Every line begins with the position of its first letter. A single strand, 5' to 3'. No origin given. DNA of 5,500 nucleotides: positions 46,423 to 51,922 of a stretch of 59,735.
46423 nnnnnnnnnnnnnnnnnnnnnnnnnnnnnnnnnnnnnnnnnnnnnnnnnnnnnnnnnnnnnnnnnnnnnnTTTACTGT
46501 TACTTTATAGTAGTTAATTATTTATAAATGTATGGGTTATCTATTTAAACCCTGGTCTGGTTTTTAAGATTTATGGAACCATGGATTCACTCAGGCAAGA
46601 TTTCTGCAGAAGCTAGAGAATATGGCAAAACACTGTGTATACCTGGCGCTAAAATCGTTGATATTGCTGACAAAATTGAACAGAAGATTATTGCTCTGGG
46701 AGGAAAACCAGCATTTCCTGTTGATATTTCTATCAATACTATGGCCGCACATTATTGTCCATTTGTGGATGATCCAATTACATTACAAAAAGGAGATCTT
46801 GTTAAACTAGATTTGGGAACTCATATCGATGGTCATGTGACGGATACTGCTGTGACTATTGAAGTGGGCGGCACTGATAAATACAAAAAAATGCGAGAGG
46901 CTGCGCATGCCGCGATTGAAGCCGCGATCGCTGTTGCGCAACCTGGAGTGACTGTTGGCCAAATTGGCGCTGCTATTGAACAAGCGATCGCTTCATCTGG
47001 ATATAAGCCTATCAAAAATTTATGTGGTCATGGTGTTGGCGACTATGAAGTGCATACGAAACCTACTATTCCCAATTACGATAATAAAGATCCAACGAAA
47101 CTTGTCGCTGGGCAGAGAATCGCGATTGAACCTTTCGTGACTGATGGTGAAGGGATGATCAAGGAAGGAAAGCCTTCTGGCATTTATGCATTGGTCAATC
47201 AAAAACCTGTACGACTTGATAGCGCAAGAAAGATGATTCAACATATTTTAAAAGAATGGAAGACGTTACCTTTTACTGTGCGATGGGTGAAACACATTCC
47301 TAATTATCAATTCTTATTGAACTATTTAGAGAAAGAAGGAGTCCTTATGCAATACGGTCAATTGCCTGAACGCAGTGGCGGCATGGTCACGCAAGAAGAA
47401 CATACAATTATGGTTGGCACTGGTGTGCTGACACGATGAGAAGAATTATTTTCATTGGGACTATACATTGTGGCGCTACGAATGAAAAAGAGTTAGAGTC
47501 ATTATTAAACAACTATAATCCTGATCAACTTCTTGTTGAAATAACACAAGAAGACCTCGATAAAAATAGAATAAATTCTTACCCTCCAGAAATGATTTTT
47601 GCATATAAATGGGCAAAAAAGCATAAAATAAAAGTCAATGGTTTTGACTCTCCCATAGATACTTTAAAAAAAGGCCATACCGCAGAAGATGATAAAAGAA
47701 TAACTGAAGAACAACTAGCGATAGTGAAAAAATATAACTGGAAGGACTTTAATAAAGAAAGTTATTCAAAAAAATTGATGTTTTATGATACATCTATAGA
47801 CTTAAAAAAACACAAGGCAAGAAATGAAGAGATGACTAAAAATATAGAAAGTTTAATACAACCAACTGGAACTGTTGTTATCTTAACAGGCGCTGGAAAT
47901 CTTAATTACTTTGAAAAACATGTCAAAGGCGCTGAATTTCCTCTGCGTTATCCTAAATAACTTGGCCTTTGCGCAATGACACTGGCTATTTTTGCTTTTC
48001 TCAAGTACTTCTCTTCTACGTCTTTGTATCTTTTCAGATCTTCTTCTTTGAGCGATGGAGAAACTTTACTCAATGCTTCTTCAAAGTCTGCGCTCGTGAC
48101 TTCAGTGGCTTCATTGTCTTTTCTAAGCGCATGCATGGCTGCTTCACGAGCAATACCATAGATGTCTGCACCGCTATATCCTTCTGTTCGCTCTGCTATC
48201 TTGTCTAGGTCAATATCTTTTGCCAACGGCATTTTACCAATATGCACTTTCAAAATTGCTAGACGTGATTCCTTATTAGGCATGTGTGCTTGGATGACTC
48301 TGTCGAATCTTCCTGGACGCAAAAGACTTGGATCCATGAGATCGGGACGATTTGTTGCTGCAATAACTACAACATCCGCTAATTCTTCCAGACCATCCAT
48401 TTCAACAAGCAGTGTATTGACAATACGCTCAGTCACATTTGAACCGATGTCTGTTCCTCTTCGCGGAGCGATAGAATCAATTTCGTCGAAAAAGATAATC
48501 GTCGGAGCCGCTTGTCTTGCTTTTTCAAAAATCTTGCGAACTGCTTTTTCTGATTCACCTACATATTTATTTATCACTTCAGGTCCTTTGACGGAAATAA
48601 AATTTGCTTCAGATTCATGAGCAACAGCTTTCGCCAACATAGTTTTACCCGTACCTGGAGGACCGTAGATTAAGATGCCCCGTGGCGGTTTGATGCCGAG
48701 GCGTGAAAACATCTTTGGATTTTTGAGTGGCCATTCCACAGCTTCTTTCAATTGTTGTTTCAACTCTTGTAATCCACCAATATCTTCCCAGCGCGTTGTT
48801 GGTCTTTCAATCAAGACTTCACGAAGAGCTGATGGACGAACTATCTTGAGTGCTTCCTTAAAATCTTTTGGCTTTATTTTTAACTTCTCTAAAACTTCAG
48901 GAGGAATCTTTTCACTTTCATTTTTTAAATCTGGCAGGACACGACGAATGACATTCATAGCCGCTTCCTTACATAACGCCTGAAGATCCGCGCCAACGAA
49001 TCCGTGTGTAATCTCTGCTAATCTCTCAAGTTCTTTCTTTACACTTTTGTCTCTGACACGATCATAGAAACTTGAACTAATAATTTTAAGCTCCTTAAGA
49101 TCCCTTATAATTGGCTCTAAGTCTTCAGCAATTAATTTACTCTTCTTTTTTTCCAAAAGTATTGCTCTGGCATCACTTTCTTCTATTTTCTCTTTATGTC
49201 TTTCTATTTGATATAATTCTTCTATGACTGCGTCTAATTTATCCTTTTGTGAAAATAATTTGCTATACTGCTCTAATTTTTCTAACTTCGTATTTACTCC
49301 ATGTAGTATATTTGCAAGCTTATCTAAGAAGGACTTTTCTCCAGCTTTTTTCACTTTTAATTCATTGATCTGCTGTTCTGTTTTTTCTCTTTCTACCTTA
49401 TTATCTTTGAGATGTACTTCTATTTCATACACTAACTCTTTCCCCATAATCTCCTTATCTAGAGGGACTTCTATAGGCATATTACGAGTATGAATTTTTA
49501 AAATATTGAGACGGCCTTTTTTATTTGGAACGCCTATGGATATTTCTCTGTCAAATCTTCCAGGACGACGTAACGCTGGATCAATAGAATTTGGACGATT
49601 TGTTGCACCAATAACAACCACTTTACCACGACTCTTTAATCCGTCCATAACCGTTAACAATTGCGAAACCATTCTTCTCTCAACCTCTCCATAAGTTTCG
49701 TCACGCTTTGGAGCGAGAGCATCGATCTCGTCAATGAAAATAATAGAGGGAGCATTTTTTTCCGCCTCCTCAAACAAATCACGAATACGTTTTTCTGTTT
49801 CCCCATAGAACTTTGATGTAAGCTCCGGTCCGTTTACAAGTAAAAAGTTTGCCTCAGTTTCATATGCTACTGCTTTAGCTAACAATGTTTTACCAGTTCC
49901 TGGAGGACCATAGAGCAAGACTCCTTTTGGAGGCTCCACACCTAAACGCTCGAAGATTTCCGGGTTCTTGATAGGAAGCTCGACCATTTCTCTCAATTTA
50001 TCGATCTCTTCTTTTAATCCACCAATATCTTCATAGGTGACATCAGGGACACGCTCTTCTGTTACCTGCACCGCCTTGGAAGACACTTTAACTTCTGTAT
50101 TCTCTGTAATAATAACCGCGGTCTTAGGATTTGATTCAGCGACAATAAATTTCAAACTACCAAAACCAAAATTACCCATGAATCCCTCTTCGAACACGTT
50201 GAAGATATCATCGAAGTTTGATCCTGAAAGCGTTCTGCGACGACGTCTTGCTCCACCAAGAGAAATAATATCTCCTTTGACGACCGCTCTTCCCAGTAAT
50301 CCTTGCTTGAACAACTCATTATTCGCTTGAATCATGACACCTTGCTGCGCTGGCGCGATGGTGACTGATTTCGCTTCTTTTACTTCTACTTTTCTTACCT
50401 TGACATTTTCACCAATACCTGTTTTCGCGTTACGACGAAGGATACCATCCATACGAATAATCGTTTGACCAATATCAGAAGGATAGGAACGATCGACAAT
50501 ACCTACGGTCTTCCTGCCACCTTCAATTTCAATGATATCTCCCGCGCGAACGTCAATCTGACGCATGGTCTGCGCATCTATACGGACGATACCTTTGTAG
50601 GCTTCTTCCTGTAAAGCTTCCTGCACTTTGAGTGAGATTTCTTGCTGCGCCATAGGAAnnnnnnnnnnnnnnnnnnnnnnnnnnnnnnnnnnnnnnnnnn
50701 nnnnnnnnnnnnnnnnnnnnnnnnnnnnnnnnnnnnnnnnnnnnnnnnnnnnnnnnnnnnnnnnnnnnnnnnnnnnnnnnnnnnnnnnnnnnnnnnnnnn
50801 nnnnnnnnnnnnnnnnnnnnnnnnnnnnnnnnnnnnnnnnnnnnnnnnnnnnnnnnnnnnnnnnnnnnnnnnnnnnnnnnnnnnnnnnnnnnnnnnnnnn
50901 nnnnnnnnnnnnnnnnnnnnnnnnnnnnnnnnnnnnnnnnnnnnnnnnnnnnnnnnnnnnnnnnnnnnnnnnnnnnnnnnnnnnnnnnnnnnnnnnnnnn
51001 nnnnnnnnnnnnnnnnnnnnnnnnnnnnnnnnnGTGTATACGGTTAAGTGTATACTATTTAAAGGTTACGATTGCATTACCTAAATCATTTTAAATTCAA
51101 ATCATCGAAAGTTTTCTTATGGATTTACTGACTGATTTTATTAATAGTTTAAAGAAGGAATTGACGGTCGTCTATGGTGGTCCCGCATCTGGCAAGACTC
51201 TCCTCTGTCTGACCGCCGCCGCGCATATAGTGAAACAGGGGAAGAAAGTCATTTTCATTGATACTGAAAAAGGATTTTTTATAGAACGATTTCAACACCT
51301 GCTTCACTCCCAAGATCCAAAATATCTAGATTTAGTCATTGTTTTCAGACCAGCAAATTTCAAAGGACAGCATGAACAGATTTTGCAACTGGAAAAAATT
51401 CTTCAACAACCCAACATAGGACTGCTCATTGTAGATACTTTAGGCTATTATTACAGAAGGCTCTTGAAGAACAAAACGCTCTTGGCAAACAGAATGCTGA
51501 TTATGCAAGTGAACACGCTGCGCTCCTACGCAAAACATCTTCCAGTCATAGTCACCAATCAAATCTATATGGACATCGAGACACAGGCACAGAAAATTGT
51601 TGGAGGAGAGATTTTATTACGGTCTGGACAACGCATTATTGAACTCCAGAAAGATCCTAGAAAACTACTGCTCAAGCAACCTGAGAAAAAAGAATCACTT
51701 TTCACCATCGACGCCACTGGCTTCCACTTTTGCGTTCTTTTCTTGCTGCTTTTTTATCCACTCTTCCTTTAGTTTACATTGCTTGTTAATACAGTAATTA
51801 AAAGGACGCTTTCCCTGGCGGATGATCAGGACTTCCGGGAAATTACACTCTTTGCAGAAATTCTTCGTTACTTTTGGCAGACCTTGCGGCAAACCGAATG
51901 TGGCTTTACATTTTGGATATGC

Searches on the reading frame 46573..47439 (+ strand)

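Call 19: search_protein_families(library=pfam, proteins=[window:46573-47439:+])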
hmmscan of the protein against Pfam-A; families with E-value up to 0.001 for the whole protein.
window:46573-47439:+ (288 aa): 1 family
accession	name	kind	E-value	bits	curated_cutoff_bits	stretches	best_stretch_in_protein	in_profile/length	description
PF00557.29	Peptidase_M24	-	1.9e-34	119.7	23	1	7-195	6-197/208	Metallopeptidase family M24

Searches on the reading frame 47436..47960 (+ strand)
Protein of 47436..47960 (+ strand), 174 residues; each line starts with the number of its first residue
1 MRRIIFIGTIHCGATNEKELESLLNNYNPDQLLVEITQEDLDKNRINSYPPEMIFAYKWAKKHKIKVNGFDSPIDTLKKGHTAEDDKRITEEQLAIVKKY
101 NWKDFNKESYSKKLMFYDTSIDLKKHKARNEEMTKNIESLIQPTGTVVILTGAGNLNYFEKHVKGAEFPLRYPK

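Call 19: search_protein_families(library=pfam, proteins=[window:47436-47960:+])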
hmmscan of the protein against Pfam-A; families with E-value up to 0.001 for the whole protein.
window:47436-47960:+ (174 aa): 2 families
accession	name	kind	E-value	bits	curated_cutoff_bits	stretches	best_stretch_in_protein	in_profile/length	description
PF01963.22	TraB_PrgY_gumN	-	4.4e-07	30.5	26.8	0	4-56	12-67/263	TraB/PrgY/gumN family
PF06144.19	DNA_pol3_delta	-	0.00077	19.9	21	0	12-45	75-108/124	DNA polymerase III, delta subunit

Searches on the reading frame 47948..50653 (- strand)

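Call 19: search_protein_families(library=pfam, proteins=[window:47948-50653:-])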
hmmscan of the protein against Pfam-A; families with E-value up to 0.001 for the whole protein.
window:47948-50653:- (901 aa): 50 families (the best 25 are shown)
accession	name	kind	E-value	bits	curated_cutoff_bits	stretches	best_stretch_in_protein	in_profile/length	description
PF00004.35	AAA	-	2.1e-99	329.5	21.2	2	245-374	1-130/131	ATPase family associated with various cellular activities (AAA)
PF17862.7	AAA_lid_3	-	1.8e-32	110.9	27.2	2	813-859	1-45/45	AAA+ lid domain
PF02359.24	CDC48_N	-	4.8e-26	91.2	35.1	1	8-90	2-84/85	Cell division protein 48 (CDC48), N-terminal domain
PF05496.18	RuvB_N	-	6.9e-16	58.8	27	2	241-360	32-148/159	Holliday junction DNA helicase RuvB P-loop domain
PF07728.20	AAA_5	-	4.2e-14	53.2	22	2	244-363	1-137/139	AAA domain (dynein-related subfamily)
PF13191.12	AAA_16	-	5e-14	53.6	32.6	2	242-347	24-136/167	AAA ATPase domain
PF13173.12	AAA_14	-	3.9e-12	46.7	27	2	245-313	5-74/129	AAA domain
PF13401.12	AAA_22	-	1.4e-11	45.3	27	0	245-313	8-96/130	AAA domain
PF07724.20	AAA_2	-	1.9e-11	44.7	27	2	660-749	6-96/166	AAA domain (Cdc48 subfamily)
PF20720.3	nSTAND3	-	1.4e-09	38.2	27.2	0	660-704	20-67/155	Novel STAND NTPase 3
PF13521.12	AAA_28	-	3.9e-08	34.1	27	0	660-706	2-44/164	AAA domain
PF13479.12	AAA_24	-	4.2e-08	33.7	27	0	245-314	5-77/195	AAA domain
PF13671.12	AAA_33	-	7.2e-08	33.3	27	0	245-352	2-79/143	AAA domain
PF06068.19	TIP49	-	7.2e-08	32.4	23.8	0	658-704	51-99/347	TIP49 P-loop domain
PF24883.2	NPHP3_N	-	1.1e-07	32.6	24.8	0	640-683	4-48/164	Nephrocystin 3, N-terminal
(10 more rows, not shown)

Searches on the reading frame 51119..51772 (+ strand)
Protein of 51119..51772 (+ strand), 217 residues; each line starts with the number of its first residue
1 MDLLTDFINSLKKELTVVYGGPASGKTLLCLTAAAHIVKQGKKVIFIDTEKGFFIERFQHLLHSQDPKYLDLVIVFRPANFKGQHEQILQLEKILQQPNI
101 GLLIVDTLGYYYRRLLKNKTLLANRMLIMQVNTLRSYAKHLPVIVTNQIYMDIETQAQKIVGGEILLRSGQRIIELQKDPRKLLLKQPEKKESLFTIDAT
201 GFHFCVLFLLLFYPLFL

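Call 19: search_protein_families(library=pfam, proteins=[window:51119-51772:+])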
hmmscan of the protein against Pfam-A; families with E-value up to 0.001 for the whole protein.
window:51119-51772:+ (217 aa): 7 families
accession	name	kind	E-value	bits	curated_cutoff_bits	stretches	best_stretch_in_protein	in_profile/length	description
PF08423.17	Rad51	-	9.6e-10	38.6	22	1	14-178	27-211/244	Rad51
PF13481.12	AAA_25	-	7.6e-08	32.6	27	1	12-114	32-158/195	AAA domain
PF00154.27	RecA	-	5e-05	23.3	27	1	15-107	54-138/262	recA bacterial DNA recombination protein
PF01637.24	ATPase_2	-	0.00022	21.6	33.2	1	9-143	16-152/225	ATPase domain predominantly from Archaea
PF01695.23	IstB_IS21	-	0.00024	21.1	24.1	0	12-50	91-129/238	IstB-like ATP binding protein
PF13479.12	AAA_24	-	0.00046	20.5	27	1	17-53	6-34/195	AAA domain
PF03796.21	DnaB_C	-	0.00058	19.7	27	0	8-50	13-57/255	DnaB-like helicase C terminal domain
